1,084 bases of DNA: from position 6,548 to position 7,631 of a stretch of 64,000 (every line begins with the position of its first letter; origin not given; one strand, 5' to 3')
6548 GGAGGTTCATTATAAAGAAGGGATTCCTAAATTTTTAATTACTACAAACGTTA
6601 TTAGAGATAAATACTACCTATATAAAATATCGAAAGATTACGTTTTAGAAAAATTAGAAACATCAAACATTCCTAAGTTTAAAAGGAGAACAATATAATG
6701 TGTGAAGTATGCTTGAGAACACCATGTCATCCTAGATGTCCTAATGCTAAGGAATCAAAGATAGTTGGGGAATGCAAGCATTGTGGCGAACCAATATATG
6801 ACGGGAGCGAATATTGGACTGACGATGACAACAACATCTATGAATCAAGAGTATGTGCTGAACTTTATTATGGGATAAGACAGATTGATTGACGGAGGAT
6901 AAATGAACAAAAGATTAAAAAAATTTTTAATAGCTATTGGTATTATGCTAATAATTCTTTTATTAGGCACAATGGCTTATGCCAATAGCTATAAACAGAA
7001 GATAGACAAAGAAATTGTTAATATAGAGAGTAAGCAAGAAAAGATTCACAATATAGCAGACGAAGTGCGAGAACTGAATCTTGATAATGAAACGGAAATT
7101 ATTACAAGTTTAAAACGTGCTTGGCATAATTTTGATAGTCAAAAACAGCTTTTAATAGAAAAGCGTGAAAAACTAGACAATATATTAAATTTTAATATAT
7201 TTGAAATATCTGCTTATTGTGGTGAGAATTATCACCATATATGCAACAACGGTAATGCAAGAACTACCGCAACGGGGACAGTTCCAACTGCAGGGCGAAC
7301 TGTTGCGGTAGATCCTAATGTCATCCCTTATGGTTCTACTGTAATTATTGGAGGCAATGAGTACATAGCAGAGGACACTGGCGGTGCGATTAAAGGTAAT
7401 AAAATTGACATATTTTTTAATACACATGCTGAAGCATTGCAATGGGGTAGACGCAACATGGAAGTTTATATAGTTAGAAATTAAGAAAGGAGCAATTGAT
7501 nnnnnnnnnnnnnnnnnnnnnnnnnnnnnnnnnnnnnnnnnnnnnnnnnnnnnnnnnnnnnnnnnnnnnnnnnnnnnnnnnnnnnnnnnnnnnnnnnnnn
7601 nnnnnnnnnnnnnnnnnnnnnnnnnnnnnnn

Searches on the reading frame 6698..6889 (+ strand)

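Call 40: search_protein_families(library=phrogs, proteins=[window:6698-6889:+], max_evalue=0.001)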
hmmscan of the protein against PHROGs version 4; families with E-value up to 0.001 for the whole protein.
window:6698-6889:+ (64 aa): 1 family
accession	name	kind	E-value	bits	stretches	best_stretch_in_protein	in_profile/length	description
phrog_4331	-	unknown function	0.00037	21.5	1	15-57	14-56/68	-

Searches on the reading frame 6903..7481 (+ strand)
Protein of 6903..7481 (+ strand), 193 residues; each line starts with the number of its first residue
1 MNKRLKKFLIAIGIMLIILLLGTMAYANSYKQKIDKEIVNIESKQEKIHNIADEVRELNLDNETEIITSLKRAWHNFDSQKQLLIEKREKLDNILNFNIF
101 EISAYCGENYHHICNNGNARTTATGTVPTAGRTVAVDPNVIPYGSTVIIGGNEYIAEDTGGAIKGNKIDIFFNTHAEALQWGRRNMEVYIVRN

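Call 10: search_protein_families(library=pfam, proteins=[window:6903-7481:+], max_evalue=0.01)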
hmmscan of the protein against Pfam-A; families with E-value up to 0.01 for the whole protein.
window:6903-7481:+ (193 aa): 1 family
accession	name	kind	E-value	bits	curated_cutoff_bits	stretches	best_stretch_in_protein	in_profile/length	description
PF06725.17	3D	-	2.1e-20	73.1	23.8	1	132-191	1-71/72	3D domain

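Call 40: search_protein_families(library=phrogs, proteins=[window:6903-7481:+], max_evalue=0.001)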
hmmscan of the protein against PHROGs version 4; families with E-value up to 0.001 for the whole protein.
window:6903-7481:+ (193 aa): 9 families
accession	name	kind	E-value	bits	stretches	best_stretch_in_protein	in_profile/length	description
phrog_22529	-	unknown function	2.7e-27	96.2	1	92-192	46-147/148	-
phrog_6631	-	unknown function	2.5e-22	80.6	1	117-191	171-250/251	-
phrog_2307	-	other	2.9e-21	77.2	1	103-190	119-210/212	L-alanyl-D-glutamate peptidase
phrog_25245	-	unknown function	3.7e-21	76.4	1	65-192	56-174/178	-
phrog_20590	-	other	2.3e-19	70.9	1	130-189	181-241/242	peptidase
phrog_33758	-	unknown function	3.6e-16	60.4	1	108-191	79-172/173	-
phrog_27183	-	unknown function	1.3e-12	48.9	1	34-191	33-195/196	-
phrog_18207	-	unknown function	2.4e-11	44.9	1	105-189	145-239/240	-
phrog_36429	-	unknown function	8.3e-09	34.7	1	128-188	297-362/1159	-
